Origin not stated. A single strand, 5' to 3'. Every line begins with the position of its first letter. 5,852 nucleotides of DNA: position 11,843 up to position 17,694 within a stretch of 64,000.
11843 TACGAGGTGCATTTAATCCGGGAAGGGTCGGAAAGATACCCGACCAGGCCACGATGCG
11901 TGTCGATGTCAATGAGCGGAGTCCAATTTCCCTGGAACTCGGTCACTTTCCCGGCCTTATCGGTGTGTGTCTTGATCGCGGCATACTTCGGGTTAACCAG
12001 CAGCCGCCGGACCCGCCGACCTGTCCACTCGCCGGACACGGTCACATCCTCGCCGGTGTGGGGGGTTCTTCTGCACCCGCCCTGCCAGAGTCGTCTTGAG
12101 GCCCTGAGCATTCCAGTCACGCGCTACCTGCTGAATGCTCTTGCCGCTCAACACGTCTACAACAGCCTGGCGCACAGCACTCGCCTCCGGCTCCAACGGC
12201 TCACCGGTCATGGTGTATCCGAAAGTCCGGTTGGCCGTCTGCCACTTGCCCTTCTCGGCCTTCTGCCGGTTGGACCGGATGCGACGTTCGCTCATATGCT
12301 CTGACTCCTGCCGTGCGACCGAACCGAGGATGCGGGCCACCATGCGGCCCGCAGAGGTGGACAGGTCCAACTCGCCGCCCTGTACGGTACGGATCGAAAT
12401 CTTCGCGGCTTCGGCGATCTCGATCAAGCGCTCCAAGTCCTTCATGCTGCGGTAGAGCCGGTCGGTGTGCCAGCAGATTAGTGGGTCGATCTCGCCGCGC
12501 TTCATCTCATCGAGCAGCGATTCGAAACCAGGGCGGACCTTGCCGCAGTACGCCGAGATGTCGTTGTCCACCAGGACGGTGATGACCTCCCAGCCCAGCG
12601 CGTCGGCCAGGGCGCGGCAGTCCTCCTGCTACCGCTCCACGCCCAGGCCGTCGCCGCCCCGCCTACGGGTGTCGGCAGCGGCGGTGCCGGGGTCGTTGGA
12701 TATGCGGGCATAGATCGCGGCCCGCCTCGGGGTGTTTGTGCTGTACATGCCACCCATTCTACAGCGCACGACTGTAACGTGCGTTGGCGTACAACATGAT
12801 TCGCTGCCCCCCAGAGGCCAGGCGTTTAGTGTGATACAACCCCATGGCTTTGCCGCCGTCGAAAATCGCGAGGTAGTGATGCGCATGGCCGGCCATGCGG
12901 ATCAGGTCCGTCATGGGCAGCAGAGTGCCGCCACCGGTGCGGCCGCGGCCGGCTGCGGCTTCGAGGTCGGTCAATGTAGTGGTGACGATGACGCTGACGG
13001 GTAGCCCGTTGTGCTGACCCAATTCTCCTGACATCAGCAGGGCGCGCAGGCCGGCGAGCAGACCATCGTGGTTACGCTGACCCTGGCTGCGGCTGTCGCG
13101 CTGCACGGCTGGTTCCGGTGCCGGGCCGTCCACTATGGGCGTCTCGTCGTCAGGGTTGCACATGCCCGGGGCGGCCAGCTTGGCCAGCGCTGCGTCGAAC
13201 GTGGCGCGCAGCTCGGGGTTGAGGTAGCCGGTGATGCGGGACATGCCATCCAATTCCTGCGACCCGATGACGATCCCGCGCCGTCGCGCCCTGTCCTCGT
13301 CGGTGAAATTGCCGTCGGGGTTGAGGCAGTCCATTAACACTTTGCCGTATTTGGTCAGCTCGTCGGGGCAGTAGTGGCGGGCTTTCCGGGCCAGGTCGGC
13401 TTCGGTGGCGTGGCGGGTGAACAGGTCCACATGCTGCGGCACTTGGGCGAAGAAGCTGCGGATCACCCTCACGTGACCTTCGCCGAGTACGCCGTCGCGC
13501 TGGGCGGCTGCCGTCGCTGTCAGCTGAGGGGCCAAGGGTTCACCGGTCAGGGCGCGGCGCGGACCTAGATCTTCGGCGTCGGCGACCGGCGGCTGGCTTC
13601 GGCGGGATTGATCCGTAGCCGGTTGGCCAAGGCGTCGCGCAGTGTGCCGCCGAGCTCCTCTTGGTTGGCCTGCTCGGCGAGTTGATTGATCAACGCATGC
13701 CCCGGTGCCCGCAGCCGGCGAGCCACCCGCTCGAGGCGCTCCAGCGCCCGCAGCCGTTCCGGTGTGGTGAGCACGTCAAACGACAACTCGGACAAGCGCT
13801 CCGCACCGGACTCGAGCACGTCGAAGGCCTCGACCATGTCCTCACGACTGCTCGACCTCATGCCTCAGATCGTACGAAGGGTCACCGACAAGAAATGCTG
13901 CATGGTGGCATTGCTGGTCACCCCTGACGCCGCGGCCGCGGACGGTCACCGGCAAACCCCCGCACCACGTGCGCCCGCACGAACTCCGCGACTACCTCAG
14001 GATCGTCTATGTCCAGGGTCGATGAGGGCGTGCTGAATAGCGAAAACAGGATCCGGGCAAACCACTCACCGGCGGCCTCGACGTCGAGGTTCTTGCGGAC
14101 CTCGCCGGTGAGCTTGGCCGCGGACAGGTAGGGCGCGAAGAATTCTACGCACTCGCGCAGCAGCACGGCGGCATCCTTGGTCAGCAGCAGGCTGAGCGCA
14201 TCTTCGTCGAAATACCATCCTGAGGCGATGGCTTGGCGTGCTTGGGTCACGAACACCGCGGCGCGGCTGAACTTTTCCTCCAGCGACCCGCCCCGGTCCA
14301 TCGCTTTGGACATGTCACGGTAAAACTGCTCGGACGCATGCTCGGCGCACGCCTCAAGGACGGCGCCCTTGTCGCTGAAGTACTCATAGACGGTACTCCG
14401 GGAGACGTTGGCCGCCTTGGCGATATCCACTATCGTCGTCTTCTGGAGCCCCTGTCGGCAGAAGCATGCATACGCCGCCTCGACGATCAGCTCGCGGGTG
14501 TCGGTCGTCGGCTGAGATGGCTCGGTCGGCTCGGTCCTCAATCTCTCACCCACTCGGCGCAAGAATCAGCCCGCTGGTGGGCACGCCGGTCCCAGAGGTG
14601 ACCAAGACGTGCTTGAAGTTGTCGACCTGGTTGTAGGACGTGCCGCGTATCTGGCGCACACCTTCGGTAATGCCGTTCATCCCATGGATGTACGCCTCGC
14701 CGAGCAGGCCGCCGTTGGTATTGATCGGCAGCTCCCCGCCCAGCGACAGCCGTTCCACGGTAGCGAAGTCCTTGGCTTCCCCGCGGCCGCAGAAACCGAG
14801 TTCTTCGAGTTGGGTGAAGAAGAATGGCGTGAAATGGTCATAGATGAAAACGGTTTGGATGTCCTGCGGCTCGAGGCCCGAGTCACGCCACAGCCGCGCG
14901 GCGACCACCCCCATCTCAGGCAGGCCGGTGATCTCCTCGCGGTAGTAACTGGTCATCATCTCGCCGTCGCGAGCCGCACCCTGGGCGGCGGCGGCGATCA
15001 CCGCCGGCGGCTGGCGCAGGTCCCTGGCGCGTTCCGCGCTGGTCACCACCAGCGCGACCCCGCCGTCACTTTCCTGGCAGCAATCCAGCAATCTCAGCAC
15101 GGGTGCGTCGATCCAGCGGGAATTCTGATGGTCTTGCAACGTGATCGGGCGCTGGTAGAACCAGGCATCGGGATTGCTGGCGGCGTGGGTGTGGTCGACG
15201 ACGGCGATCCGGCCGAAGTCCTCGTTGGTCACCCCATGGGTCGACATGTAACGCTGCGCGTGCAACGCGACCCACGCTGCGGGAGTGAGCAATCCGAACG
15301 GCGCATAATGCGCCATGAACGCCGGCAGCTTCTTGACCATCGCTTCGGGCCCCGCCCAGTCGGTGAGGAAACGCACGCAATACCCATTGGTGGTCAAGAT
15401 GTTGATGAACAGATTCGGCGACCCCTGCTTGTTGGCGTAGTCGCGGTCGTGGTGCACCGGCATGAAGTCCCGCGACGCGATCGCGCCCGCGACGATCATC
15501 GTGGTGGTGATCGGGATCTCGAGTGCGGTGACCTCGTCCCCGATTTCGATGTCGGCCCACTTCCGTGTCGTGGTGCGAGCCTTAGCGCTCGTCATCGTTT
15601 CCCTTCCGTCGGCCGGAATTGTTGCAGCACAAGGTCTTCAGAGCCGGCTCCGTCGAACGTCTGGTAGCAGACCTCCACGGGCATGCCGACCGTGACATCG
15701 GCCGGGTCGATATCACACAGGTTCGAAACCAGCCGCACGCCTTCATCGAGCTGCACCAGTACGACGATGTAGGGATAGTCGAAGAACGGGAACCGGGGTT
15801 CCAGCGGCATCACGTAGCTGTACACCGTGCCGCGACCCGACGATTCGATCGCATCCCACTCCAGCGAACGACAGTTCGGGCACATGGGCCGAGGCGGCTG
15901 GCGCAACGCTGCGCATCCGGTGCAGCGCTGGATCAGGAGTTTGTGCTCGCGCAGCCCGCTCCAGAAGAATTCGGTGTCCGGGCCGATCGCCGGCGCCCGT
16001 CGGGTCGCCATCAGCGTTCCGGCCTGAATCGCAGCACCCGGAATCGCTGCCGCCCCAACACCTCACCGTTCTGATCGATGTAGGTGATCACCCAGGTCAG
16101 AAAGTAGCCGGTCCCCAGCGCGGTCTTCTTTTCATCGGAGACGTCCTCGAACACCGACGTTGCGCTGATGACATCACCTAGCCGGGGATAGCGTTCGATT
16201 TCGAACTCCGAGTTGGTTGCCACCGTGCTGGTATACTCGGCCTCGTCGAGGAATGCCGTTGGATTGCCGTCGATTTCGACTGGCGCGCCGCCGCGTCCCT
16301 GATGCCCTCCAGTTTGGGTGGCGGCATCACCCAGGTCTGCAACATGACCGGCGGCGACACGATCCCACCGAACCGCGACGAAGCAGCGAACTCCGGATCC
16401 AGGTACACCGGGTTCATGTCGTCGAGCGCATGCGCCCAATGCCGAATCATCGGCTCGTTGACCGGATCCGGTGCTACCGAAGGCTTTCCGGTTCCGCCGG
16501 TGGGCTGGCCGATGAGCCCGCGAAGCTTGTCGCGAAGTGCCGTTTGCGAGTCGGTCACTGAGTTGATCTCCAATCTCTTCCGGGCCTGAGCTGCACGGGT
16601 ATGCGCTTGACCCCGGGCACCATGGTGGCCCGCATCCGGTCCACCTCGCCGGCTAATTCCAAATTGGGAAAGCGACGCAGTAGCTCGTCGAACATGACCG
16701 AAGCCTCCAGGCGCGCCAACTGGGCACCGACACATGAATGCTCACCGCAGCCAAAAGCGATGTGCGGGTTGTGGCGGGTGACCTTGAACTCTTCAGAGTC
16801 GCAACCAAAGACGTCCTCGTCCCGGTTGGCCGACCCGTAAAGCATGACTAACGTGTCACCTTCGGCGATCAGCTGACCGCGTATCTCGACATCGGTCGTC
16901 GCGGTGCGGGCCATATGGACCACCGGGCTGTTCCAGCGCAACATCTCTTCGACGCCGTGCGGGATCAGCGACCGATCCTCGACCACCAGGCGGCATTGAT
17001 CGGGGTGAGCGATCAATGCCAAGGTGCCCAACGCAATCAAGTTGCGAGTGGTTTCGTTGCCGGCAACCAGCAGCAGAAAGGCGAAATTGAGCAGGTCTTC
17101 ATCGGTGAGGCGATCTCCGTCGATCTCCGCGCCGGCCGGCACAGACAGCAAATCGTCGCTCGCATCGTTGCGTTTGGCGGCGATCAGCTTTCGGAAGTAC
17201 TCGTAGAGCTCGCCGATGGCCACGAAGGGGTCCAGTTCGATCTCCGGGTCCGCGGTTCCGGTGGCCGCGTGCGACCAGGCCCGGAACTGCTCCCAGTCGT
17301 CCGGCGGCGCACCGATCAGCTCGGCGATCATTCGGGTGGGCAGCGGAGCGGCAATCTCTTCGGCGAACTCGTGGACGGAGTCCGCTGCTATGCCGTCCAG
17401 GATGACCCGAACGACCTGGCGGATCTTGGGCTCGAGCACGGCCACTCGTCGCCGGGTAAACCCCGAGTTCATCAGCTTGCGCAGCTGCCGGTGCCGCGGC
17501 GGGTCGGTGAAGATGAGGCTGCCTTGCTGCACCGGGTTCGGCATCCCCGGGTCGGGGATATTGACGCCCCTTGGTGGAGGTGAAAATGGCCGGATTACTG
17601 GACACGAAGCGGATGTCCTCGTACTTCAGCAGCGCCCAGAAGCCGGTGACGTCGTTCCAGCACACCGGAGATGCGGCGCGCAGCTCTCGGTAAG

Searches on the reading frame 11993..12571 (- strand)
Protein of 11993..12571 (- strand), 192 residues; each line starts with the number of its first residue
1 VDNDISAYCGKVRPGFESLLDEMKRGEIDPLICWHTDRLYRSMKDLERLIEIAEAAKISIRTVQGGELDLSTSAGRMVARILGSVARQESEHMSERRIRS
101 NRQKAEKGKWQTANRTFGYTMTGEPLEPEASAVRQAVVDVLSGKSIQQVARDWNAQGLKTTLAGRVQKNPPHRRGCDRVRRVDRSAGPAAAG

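Call 11: search_protein_families(library=pfam, proteins=[window:11993-12571:-], max_evalue=0.01)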
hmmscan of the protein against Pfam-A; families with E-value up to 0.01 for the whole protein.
window:11993-12571:- (192 aa): 2 families
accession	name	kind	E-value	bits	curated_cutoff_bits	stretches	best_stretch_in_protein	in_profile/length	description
PF00239.26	Resolvase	-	1e-21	78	23.3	1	2-110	39-145/145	Resolvase, N terminal domain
PF07508.19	Recombinase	-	0.0016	19.1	21.1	1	129-162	3-36/102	Recombinase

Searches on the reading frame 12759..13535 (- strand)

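Call 11: search_protein_families(library=pfam, proteins=[window:12759-13535:-], max_evalue=0.01)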
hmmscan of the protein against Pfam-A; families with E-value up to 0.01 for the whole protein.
window:12759-13535:- (258 aa): 1 family
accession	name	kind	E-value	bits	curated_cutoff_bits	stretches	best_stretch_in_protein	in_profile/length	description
PF02720.22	DUF222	-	6.3e-87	292.2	24.4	1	1-250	64-304/306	Domain of unknown function (DUF222)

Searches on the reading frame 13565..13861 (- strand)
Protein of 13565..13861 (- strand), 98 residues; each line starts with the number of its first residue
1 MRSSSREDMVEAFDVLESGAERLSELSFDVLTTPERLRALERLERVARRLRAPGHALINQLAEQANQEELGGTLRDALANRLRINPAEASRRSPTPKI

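Call 11: search_protein_families(library=pfam, proteins=[window:13565-13861:-], max_evalue=0.01)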
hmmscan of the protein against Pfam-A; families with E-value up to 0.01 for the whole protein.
window:13565-13861:- (98 aa): 1 family
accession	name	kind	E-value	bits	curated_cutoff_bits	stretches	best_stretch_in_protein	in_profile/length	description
PF02720.22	DUF222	-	3.6e-11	43.4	24.4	1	38-92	2-57/306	Domain of unknown function (DUF222)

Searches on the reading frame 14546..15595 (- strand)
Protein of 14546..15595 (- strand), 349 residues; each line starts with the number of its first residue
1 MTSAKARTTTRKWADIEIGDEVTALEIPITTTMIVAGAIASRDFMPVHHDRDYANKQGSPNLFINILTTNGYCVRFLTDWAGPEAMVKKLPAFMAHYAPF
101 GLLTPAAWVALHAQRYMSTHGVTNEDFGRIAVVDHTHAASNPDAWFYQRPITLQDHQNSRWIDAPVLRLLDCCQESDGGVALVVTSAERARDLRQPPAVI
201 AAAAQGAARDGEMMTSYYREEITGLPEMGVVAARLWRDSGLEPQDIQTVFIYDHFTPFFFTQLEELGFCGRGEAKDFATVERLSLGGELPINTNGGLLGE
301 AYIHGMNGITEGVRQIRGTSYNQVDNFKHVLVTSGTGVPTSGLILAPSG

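Call 12: search_protein_families(library=pfam, proteins=[window:14546-15595:-], max_evalue=0.01)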
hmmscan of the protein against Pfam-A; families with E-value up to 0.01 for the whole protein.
window:14546-15595:- (349 aa): 2 families
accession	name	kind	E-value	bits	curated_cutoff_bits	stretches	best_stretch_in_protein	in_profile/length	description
PF22691.2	Thiolase_C_1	-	9.2e-27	94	28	1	219-338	12-133/144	Thiolase C-terminal domain-like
PF01575.25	MaoC_dehydratas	-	0.00094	19.2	27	1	18-89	6-77/123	MaoC like domain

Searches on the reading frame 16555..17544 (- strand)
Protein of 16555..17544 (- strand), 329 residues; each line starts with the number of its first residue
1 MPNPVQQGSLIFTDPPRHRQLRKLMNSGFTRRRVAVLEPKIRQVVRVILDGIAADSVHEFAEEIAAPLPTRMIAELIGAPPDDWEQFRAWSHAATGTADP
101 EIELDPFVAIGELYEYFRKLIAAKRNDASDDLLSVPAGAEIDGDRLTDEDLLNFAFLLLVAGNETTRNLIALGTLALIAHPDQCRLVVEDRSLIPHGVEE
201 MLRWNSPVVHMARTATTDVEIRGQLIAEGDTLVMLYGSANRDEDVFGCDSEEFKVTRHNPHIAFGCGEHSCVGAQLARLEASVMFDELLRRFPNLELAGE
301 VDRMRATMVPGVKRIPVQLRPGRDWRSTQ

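Call 12: search_protein_families(library=pfam, proteins=[window:16555-17544:-], max_evalue=0.01)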
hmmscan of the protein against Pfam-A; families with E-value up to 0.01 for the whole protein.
window:16555-17544:- (329 aa): 1 family
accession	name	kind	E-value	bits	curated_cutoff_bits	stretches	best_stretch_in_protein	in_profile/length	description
PF00067.27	p450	-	3e-27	96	22.8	1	124-293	237-433/462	Cytochrome P450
